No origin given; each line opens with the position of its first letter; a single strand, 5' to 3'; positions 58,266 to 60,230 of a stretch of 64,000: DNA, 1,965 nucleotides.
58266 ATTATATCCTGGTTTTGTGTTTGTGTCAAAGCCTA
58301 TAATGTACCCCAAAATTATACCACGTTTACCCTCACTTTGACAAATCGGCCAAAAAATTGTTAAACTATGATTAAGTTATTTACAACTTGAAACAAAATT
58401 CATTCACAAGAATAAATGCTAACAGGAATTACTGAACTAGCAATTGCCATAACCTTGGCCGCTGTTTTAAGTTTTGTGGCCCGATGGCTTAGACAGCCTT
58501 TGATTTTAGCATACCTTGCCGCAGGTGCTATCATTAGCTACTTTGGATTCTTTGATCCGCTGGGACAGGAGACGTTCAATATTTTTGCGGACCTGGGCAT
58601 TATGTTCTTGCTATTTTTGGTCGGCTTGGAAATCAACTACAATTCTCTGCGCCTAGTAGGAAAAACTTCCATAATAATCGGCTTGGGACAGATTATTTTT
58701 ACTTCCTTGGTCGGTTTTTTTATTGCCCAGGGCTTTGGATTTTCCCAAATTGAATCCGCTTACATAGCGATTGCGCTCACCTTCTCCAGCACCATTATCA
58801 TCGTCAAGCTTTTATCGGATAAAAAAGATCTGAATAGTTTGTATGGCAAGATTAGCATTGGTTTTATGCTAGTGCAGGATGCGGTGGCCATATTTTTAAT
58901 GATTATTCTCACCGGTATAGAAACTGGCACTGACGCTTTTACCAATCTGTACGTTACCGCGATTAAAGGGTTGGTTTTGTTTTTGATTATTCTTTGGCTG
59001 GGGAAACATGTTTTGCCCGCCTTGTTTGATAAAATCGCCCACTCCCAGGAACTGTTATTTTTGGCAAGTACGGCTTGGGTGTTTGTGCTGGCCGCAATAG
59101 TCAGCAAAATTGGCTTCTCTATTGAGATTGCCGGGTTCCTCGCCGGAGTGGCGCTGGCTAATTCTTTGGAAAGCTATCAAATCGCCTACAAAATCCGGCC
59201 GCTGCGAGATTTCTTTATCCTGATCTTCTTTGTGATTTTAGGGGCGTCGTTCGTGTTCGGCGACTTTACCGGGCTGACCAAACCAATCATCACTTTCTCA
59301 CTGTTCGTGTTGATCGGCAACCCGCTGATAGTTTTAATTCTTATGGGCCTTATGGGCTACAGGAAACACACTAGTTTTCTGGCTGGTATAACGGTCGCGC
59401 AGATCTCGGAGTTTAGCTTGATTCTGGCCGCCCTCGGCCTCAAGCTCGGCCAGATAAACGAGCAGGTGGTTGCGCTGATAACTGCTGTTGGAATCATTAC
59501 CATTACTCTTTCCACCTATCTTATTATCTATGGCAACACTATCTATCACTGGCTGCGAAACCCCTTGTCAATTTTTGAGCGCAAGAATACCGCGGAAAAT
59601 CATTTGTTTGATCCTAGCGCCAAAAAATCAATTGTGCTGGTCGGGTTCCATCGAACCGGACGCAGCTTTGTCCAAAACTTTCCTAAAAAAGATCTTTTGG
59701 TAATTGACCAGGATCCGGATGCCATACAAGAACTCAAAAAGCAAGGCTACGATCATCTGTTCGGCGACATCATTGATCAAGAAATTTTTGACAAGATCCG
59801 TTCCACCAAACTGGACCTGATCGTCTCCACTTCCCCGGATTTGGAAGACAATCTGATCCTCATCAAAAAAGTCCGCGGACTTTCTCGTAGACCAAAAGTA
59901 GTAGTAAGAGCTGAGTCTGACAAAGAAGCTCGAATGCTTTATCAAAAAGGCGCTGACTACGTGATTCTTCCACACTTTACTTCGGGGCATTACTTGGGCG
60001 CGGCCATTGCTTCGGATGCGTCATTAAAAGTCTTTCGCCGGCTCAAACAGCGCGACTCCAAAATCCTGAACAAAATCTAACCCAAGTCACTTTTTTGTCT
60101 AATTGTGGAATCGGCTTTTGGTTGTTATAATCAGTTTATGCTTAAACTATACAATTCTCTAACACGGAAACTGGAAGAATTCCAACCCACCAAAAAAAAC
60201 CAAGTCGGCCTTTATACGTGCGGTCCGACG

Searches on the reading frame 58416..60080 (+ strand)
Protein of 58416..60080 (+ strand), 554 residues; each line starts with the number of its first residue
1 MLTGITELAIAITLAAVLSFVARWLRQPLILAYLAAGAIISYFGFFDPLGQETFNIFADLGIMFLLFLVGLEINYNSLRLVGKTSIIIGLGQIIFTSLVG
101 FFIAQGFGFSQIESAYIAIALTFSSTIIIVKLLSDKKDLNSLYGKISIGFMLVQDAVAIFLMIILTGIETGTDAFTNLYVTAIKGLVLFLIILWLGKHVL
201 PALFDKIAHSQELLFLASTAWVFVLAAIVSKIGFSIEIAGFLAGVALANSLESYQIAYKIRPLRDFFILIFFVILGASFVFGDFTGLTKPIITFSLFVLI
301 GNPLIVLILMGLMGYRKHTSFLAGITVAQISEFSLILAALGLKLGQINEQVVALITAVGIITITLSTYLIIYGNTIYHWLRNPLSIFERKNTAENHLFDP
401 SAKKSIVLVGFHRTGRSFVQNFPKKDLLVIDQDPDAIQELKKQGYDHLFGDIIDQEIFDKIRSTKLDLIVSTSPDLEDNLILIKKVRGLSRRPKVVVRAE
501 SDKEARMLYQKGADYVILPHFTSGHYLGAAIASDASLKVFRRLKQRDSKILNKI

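Call 53: search_protein_families(library=pfam, proteins=[window:58416-60080:+], max_evalue=0.00001)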
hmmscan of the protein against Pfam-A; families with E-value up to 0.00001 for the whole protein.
window:58416-60080:+ (554 aa): 2 families
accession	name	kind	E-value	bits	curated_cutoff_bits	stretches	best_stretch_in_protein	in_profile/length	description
PF00999.27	Na_H_Exchanger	-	2.2e-52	178.6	26.2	1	14-367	3-371/375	Sodium/hydrogen exchanger, transmembrane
PF02254.24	TrkA_N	-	3.4e-22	79.4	23.8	1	406-519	1-116/116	TrkA-N domain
